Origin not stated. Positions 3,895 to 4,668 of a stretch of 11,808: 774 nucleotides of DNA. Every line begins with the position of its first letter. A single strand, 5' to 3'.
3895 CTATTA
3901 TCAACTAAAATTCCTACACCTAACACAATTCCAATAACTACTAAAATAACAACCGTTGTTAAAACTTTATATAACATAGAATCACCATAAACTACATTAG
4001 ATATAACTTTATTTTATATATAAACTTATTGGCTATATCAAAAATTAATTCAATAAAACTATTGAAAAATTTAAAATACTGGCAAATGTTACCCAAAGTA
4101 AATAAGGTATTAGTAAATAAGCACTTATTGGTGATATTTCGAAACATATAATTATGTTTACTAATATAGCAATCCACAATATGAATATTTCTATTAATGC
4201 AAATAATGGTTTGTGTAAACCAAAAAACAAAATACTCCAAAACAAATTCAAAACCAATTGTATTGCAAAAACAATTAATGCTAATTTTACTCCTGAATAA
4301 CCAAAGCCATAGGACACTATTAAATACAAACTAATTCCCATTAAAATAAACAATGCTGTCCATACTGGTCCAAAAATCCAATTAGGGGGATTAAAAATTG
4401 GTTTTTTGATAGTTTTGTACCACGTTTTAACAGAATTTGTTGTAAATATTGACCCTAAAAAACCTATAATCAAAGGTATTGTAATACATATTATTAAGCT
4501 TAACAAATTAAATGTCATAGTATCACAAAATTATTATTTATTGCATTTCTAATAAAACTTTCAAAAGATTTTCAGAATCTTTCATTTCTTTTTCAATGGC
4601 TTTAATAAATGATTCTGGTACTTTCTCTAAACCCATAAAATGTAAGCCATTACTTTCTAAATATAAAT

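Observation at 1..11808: Co-oriented envelope island: adhesin - orphan - TspO - tethered serpin - ABC-2 exporter - SdpI-like - GNAT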

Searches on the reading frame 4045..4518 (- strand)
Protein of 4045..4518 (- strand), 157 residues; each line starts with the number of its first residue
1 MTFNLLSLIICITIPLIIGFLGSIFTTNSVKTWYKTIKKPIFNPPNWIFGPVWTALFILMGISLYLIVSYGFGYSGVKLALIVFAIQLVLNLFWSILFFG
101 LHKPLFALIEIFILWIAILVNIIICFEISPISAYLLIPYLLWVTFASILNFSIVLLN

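Call 8: search_protein_families(library=pfam, proteins=[window:4045-4518:-], max_evalue=0.01)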
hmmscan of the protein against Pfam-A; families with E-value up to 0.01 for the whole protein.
window:4045-4518:- (157 aa): 1 family
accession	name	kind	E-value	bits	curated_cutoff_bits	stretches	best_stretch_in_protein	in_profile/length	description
PF03073.20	TspO_MBR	-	2.6e-49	167.1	24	1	11-154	1-144/145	TspO/MBR family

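Call 12: search_protein_families(library=ncbifam, proteins=[window:4045-4518:-], max_evalue=0.01)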
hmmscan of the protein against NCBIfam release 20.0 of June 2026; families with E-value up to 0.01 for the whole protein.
window:4045-4518:- (157 aa): 1 family
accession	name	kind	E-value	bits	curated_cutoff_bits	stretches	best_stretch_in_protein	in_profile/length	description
NF047825.1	T-richsensTspOAlph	equivalog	9.3e-31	107.1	180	1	16-157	14-148/152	tryptophan-rich sensory protein TspO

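Call 20: find_homologous_proteins(query=window:4045-4518:-, max_evalue=1e-10)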
Query window:4045-4518:- (157 aa): 2555 proteins with E <= 1e-10 among 2808 candidates; the best 120 are listed.
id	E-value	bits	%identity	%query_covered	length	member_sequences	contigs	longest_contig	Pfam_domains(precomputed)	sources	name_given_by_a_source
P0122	1.7e-89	316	100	100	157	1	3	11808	PF03073.21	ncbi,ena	-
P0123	1.2e-60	222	71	98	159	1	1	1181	PF03073.21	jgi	jgi:tryptophan-rich sensory protein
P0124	2.0e-60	221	71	100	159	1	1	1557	PF03073.21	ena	-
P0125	1.0e-55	206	68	100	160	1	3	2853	PF03073.21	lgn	-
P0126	1.4e-55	206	67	99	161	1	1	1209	PF03073.21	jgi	-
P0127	7.1e-54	200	68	98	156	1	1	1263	PF03073.21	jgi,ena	-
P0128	1.4e-51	193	66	96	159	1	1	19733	PF03073.21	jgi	-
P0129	2.4e-51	192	64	96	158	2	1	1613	PF03073.21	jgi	jgi:tryptophan-rich sensory protein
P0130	2.8e-51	192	64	98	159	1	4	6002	PF03073.21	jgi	jgi:benzodiazapine receptor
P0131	4.2e-51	191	64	89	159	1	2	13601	PF03073.21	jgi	-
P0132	4.7e-51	191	64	97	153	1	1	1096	PF03073.21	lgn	-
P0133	1.0e-50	190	64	98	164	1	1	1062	PF03073.21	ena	-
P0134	1.0e-50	190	63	98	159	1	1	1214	PF03073.21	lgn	-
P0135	1.1e-50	190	62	100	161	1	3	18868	PF03073.21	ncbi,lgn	-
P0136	1.1e-50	190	66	99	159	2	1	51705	PF03073.21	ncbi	-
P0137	2.4e-50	189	57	100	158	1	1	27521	PF03073.21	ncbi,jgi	-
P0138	2.5e-50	189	61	97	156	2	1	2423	PF03073.21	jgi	jgi:benzodiazapine receptor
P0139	3.2e-50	188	59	97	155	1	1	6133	PF03073.21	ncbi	ncbi:MAG: TspO/MBR family protein [Nanoarchaeota archaeon]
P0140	3.8e-50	188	64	97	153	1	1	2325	PF03073.21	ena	-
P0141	8.6e-50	187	59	100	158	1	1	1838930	PF03073.21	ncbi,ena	-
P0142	1.2e-49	186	60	98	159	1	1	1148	PF03073.21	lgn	-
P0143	1.3e-49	186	58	100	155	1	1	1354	PF03073.21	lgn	-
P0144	1.4e-49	186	62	97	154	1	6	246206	PF03073.21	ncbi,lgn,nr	ncbi:MAG: tryptophan-rich sensory protein [Candidatus Aenigmarchaeota archaeon]|nr:tryptophan-rich s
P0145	1.5e-49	186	63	97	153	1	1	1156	PF03073.21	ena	-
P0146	1.7e-49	186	61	97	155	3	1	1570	PF03073.21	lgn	-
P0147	1.7e-49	186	60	100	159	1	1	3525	PF03073.21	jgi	jgi:translocator protein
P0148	2.1e-49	186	58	99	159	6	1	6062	PF03073.21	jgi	-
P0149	3.0e-49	185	64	97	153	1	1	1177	PF03073.21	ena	-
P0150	3.3e-49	185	63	97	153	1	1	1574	PF03073.21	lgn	-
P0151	4.4e-49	185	65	85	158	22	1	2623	PF03073.21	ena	-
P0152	5.0e-49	184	61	96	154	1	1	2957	PF03073.21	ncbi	-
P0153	5.3e-49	184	60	100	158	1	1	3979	PF03073.21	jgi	-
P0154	5.4e-49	184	60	98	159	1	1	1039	PF03073.21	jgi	jgi:benzodiazapine receptor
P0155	6.5e-49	184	62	96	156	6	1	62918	PF03073.21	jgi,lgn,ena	-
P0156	8.7e-49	184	61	99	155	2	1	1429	PF03073.21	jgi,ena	-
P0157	9.0e-49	184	59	98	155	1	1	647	PF03073.21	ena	-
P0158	1.0e-48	183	64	98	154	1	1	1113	PF03073.21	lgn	-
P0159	1.1e-48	183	62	98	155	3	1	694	PF03073.21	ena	-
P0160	1.6e-48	183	60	97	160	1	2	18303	PF03073.21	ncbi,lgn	-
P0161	2.1e-48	182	58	98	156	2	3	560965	PF03073.21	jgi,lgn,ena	-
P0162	2.6e-48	182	57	100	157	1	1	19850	PF03073.21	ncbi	-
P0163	2.9e-48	182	62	98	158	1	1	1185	PF03073.21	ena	-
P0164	3.0e-48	182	63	89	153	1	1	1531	PF03073.21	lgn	-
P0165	3.4e-48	182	61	97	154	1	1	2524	PF03073.21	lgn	-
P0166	3.4e-48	182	57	100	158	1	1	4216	PF03073.21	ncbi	ncbi:MAG: TspO/MBR family protein [Candidatus Woesearchaeota archaeon]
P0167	3.5e-48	182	58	100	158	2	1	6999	PF03073.21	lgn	-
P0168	3.8e-48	182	57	99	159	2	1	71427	PF03073.21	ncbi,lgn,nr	ncbi:tryptophan-rich sensory protein [Candidatus Woesearchaeota archaeon]|nr:tryptophan-rich sensory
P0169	5.1e-48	181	62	89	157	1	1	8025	PF03073.21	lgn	-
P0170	5.3e-48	181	61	98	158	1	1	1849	PF03073.21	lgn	-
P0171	5.5e-48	181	57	99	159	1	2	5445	PF03073.21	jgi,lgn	jgi:tryptophan-rich sensory protein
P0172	6.6e-48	181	59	100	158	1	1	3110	PF03073.21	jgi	-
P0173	8.1e-48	180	67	95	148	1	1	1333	PF03073.21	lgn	-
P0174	8.2e-48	180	63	89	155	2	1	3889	PF03073.21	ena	-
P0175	8.3e-48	180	62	90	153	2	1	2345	PF03073.21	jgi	jgi:benzodiazapine receptor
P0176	1.1e-47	180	60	98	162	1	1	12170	PF03073.21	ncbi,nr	ncbi:tryptophan-rich sensory protein [Candidatus Woesearchaeota archaeon]|nr:tryptophan-rich sensory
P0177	2.2e-47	179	58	98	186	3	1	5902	PF03073.21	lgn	-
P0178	2.8e-47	179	59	96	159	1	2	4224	PF03073.21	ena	-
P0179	2.8e-47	179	60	97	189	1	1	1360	PF03073.21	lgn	-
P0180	3.0e-47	179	59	97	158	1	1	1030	PF03073.21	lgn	-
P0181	3.6e-47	178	59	100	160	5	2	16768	PF03073.21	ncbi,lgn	ncbi:MAG: TspO/MBR family protein [candidate division WOR-3 bacterium]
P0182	3.9e-47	178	58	98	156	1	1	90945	PF03073.21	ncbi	-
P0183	4.4e-47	178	58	98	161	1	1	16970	PF03073.21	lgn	-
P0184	4.4e-47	178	61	89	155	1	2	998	PF03073.21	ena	-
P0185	4.7e-47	178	58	98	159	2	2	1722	PF03073.21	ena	-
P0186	4.9e-47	178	59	98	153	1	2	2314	PF03073.21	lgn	-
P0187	5.6e-47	178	58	98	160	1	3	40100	PF03073.21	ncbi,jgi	-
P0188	5.7e-47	178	60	98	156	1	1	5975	PF03073.21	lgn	-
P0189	5.8e-47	178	55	98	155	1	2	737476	PF03073.21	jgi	jgi:benzodiazapine receptor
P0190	6.0e-47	178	59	98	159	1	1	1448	PF03073.21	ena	-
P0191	6.1e-47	178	58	98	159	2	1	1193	PF03073.21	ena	-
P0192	6.9e-47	177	60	97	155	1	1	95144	PF03073.21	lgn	-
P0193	7.0e-47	177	55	100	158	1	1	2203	PF03073.21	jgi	jgi:benzodiazapine receptor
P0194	7.3e-47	177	58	98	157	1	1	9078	PF03073.21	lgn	-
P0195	7.5e-47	177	60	98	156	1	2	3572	PF03073.21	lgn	-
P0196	9.2e-47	177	60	95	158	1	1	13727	PF03073.21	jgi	jgi:benzodiazapine receptor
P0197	1.0e-46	177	60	86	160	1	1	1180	PF03073.21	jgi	jgi:translocator protein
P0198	1.0e-46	177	61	96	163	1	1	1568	PF03073.21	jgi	jgi:tryptophan-rich sensory protein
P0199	1.0e-46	177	57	98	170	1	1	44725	PF03073.21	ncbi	-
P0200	1.1e-46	177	60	98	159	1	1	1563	PF03073.21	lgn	-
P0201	1.1e-46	177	56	98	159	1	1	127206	PF03073.21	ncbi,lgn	-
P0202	1.3e-46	177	58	98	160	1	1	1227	PF03073.21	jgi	-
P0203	1.4e-46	176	56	98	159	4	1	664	PF03073.21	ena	-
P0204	1.4e-46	176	57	97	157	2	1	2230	PF03073.21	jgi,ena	-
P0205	1.5e-46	176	58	97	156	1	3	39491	PF03073.21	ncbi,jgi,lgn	jgi:benzodiazapine receptor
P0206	1.6e-46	176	56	89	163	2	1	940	PF03073.21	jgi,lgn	-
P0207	1.9e-46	176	57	89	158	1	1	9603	PF03073.21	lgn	-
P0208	2.1e-46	176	58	97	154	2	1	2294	PF03073.21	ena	-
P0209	2.1e-46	176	55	98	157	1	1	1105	PF03073.21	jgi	jgi:translocator protein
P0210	2.5e-46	176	58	98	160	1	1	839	PF03073.21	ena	-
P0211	2.8e-46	175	55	98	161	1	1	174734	PF03073.21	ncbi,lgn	ncbi:MAG: TspO/MBR family protein [archaeon]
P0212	3.3e-46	175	58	98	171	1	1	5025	PF03073.21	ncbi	-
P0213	3.4e-46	175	61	89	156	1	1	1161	PF03073.21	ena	-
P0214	3.7e-46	175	61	97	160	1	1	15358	PF03073.21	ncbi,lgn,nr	ncbi:MAG: tryptophan-rich sensory protein [Patescibacteria group bacterium]|nr:tryptophan-rich senso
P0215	3.7e-46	175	58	90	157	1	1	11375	PF03073.21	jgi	jgi:tryptophan-rich sensory protein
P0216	4.1e-46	175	58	100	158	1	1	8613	PF03073.21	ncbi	ncbi:MAG: TspO/MBR family protein [Candidatus Aminicenantia bacterium]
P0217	4.3e-46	175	52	97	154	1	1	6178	PF03073.21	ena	-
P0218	4.5e-46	175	55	97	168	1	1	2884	PF03073.21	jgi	-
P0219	5.4e-46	175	59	98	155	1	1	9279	PF03073.21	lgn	-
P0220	5.4e-46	175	54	98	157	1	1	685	PF03073.21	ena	-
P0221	5.7e-46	174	57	98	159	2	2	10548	PF03073.21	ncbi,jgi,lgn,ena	-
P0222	5.8e-46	174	57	98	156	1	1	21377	PF03073.21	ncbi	ncbi:MAG: TspO/MBR family protein [Patescibacteria group bacterium]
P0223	6.2e-46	174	54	100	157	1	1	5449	PF03073.21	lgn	-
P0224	6.3e-46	174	57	98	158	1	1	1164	PF03073.21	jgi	jgi:tryptophan-rich sensory protein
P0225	6.6e-46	174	55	98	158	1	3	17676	PF03073.21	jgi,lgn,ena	-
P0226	6.6e-46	174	57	97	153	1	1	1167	PF03073.21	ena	-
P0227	7.8e-46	174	58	90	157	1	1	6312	PF03073.21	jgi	jgi:tryptophan-rich sensory protein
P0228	8.2e-46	174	59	97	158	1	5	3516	PF03073.21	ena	-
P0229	8.6e-46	174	54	96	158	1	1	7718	PF03073.21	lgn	-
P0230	8.8e-46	174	58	98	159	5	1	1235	PF03073.21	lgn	-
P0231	9.7e-46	174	58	98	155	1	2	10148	PF03073.21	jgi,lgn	-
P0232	1.0e-45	174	58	98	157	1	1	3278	PF03073.21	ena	-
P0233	1.1e-45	174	56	99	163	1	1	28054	PF03073.21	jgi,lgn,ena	-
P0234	1.3e-45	173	62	87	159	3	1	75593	PF03073.21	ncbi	-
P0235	1.3e-45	173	56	98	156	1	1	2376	PF03073.21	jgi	-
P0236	1.3e-45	173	60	89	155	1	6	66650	PF03073.21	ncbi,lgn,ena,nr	ncbi:MAG: tryptophan-rich sensory protein [Ignavibacteria bacterium]|nr:tryptophan-rich sensory prot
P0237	1.3e-45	173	58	97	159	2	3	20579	PF03073.21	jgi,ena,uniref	uniref:Tryptophan-rich sensory protein n=1 Tax=candidate division WOR-3 bacterium TaxID=2052148 RepI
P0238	1.4e-45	173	57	100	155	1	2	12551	PF03073.21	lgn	-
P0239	1.4e-45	173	59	96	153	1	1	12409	PF03073.21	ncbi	ncbi:MAG: TspO/MBR family protein [Nanobdellota archaeon]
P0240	1.5e-45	173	60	96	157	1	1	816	PF03073.21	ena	-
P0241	1.6e-45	173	58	98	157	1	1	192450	PF03073.21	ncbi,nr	ncbi:tryptophan-rich sensory protein [Candidatus Woesearchaeota archaeon]|nr:tryptophan-rich sensory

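Call 21: find_encoding_contigs(protein=P0136, flank=10000, max_places=3)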
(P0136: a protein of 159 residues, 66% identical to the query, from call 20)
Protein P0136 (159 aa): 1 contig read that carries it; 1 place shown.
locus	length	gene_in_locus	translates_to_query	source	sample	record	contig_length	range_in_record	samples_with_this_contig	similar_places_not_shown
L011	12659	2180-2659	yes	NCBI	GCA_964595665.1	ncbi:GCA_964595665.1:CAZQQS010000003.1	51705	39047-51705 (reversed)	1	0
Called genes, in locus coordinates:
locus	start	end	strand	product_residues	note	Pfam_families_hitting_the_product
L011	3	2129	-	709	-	?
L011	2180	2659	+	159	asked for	PF03073:TspO_MBR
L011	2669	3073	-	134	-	PF00383:dCMP_cyt_deam_1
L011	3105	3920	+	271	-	PF00535:Glycos_transf_2, PF13641:Glyco_tranf_2_3 (weak)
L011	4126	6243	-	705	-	PF22067:Cep192_D3 (faint), PF22073:Cep192_D4 (faint), PF26187:Ig_NPHP4_4th (faint)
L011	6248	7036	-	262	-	-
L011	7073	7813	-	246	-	PF02535:Zip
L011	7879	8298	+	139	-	PF01741:MscL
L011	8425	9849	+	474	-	PF04851:ResIII, PF00270:DEAD, PF00271:Helicase_C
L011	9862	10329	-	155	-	-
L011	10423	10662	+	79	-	PF00313:CSD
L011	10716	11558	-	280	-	PF00535:Glycos_transf_2, PF10111:Glyco_tranf_2_2 (weak), PF13641:Glyco_tranf_2_3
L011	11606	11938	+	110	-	-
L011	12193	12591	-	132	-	-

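Call 22: find_encoding_contigs(protein=P0128, flank=10000, max_places=3)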
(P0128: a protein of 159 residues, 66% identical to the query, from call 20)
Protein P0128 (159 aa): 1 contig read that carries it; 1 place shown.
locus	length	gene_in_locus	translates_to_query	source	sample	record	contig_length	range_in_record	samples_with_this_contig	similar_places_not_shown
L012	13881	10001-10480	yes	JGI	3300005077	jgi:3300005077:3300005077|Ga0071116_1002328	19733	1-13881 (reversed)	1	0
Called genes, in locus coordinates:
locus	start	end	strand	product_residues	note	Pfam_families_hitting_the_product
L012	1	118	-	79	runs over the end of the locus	PF07927:HicA_toxin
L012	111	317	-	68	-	PF24113:DUF7387 (weak)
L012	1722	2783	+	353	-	PF00091:Tubulin, PF12327:FtsZ_C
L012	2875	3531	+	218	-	-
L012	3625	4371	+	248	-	-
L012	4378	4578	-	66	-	-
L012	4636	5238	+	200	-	PF03575:Peptidase_S51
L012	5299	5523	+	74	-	-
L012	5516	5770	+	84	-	PF05016:ParE_toxin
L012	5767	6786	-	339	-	PF00752:XPG_N, PF00867:XPG_I, PF01367:5_3_exonuc (weak)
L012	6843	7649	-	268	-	PF00589:Phage_integrase, PF22823:MrpR_C_cat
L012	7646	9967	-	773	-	PF00176:SNF2-rel_dom, PF00270:DEAD, PF04851:ResIII, PF18766:SWI2_SNF2, PF21210:RNA_helicase_helical, PF00271:Helicase_C, PF02732:ERCC4, PF12826:HHH_2 (weak), +1 more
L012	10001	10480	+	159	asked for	PF03073:TspO_MBR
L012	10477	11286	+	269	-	PF04545:Sigma70_r4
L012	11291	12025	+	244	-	PF02673:BacA, PF01925:TauE (weak)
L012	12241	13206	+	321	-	PF00278:Orn_DAP_Arg_deC (weak), PF02784:Orn_Arg_deC_N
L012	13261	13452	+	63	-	-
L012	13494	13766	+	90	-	-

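Call 23: find_encoding_contigs(protein=P0131, flank=10000, max_places=3)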
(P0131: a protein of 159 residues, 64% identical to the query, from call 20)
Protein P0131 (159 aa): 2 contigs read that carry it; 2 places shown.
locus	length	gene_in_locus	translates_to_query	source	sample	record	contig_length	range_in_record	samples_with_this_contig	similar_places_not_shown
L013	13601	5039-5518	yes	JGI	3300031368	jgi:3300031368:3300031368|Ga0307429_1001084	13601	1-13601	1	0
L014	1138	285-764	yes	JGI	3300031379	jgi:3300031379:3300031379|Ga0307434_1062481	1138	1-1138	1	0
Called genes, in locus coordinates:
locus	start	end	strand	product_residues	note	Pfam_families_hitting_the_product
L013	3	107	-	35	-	?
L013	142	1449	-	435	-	PF13439:Glyco_transf_4, PF13579:Glyco_trans_4_4, PF20706:GT4-conflict, PF00534:Glycos_transf_1, PF13692:Glyco_trans_1_4, PF13524:Glyco_trans_1_2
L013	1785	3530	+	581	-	PF01807:Zn_ribbon_DnaG, PF08275:DNAG_N, PF01751:Toprim, PF13155:Toprim_2, PF13362:Toprim_3, PF13662:Toprim_4, PF10410:DnaB_bind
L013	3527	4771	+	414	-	PF03979:Sigma70_r1_1, PF00140:Sigma70_r1_2, PF04542:Sigma70_r2, PF04539:Sigma70_r3, PF04545:Sigma70_r4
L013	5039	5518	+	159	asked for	PF03073:TspO_MBR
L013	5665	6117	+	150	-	-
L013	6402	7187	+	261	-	-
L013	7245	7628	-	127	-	-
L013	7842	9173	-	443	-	PF00239:Resolvase, PF07508:Recombinase, PF13408:Zn_ribbon_recom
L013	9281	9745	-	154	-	-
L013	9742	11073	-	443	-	PF02195:ParB_N, PF01555:N6_N4_Mtase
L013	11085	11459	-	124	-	-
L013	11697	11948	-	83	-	-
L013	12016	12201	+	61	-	PF12728:HTH_17, PF13411:MerR_1, PF00376:MerR (weak)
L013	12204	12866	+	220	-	PF20582:UPF0758_N, PF04002:RadC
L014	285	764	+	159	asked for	PF03073:TspO_MBR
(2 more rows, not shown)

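Call 51: search_protein_families(library=pfam, proteins=[L012:10477-11286:+], max_evalue=0.01)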
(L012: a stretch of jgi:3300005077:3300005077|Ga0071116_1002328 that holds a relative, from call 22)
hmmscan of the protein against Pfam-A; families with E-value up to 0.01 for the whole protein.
L012:10477-11286:+ (269 aa): 2 families
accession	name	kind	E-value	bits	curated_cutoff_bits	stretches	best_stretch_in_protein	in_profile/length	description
PF04545.22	Sigma70_r4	-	1.9e-15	56.5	24.1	1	210-259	2-49/50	Sigma-70, region 4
PF04542.20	Sigma70_r2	-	0.0054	16.9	24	0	38-79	13-54/71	Sigma-70 region 2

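Call 56: find_encoding_contigs(protein=P0125, flank=10000, max_places=3)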
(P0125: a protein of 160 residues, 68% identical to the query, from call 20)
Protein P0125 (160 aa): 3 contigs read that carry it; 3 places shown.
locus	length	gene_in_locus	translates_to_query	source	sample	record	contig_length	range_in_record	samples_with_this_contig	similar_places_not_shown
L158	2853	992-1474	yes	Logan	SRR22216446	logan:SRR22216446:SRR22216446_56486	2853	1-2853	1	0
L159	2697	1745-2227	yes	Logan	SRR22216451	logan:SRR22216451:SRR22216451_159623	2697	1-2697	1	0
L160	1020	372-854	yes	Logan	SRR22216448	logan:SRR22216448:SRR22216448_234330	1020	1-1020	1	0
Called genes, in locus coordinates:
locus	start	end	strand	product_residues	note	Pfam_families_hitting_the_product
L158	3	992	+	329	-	?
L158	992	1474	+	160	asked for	PF03073:TspO_MBR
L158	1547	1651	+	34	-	-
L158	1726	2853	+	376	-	?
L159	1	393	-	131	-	?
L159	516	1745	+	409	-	PF00079:Serpin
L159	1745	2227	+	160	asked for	PF03073:TspO_MBR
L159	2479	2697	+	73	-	?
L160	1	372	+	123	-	?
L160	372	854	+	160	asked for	PF03073:TspO_MBR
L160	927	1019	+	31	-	?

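Call 57: find_encoding_contigs(protein=P0135, flank=10000, max_places=3)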
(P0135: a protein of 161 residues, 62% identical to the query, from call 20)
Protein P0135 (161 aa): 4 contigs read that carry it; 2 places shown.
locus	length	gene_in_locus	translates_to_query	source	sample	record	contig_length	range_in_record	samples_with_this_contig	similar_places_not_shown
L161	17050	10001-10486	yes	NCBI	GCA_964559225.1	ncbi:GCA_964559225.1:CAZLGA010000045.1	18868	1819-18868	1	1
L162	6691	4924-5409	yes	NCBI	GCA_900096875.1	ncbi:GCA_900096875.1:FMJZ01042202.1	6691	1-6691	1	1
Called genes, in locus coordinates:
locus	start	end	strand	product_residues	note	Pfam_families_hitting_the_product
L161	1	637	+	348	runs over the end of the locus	PF00108:Thiolase_N (weak), PF08541:ACP_syn_III_C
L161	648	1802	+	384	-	PF00108:Thiolase_N, PF02803:Thiolase_C, PF22691:Thiolase_C_1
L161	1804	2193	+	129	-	PF12172:zf-ChsH2, PF01796:OB_ChsH2_C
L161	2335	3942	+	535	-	PF01039:Carboxyl_trans, PF03255:ACCA (weak)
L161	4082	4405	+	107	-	PF07883:Cupin_2, PF05899:Cupin_3 (faint)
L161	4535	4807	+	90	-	PF00583:Acetyltransf_1, PF08445:FR47 (weak), PF13508:Acetyltransf_7, PF13673:Acetyltransf_10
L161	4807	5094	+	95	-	PF10865:DUF2703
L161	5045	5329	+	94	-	PF10865:DUF2703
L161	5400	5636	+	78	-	-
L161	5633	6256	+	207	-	PF02810:SEC-C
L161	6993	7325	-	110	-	PF06291:Lambda_Bor (weak)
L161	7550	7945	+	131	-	PF04126:Cyclophil_like, PF18050:Cyclophil_like2 (weak)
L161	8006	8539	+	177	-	-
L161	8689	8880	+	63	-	-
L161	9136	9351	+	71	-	-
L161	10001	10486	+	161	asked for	PF03073:TspO_MBR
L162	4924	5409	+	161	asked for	PF03073:TspO_MBR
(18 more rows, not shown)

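Call 58: find_encoding_contigs(protein=P0124, flank=10000, max_places=3)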
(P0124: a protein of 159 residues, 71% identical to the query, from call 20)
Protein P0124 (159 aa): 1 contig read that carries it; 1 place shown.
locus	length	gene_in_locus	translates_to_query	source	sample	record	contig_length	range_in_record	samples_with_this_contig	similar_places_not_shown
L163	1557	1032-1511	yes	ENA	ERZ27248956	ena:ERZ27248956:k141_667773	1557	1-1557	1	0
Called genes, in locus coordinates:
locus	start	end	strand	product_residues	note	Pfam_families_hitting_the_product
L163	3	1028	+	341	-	?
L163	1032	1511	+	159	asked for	PF03073:TspO_MBR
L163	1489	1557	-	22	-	?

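Call 70: search_protein_families(library=pfam, proteins=[L158:1726-2853:+, L159:1-393:-], max_evalue=0.01)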
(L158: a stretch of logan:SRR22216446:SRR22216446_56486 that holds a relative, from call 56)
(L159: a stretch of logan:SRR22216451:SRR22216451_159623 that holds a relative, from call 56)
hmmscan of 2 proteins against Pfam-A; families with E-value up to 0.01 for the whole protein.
L158:1726-2853:+ (376 aa): 2 families
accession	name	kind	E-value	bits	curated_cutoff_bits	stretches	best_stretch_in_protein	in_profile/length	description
PF02784.22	Orn_Arg_deC_N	-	4.9e-43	147.7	23.4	1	41-269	16-247/247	Pyridoxal-dependent decarboxylase, pyridoxal binding domain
PF00278.28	Orn_DAP_Arg_deC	-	3.8e-20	72.4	23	1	20-358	2-95/95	Pyridoxal-dependent decarboxylase, C-terminal sheet domain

L159:1-393:- (131 aa): 10 families
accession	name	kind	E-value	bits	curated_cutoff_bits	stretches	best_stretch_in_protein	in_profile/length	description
PF04851.21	ResIII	-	2.6e-24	86.4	22.5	1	8-131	2-135/164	Type III restriction enzyme, res subunit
PF00270.35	DEAD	-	3.5e-23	82.6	26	1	12-131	2-127/167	DEAD/DEAH box helicase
PF00176.29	SNF2-rel_dom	-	8.9e-07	28.7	24.9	1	33-131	26-135/290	SNF2-related domain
PF13086.12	AAA_11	-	2.3e-06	28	27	0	13-76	5-74/257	AAA domain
PF18766.7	SWI2_SNF2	-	3.5e-05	24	26.7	1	32-131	26-128/221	SWI2/SNF2 ATPase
PF02562.22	PhoH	-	0.00011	22.2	27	1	13-65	8-60/205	PhoH-like protein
PF09848.15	SLFN-g3_helicase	-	0.0002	21.2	24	1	33-131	10-89/354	Schlafen group 3, DNA/RNA helicase domain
PF05127.21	NAT10_TcmA_helicase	-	0.0026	18.1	22.7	1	34-130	7-98/176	RNA cytidine acetyltransferase NAT10/TcmA, helicase domain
PF00271.37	Helicase_C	-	0.0035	18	23.5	1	45-101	6-61/110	Helicase conserved C-terminal domain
PF13245.12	AAA_19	-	0.0091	16.6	25.1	0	15-73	2-60/134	AAA domain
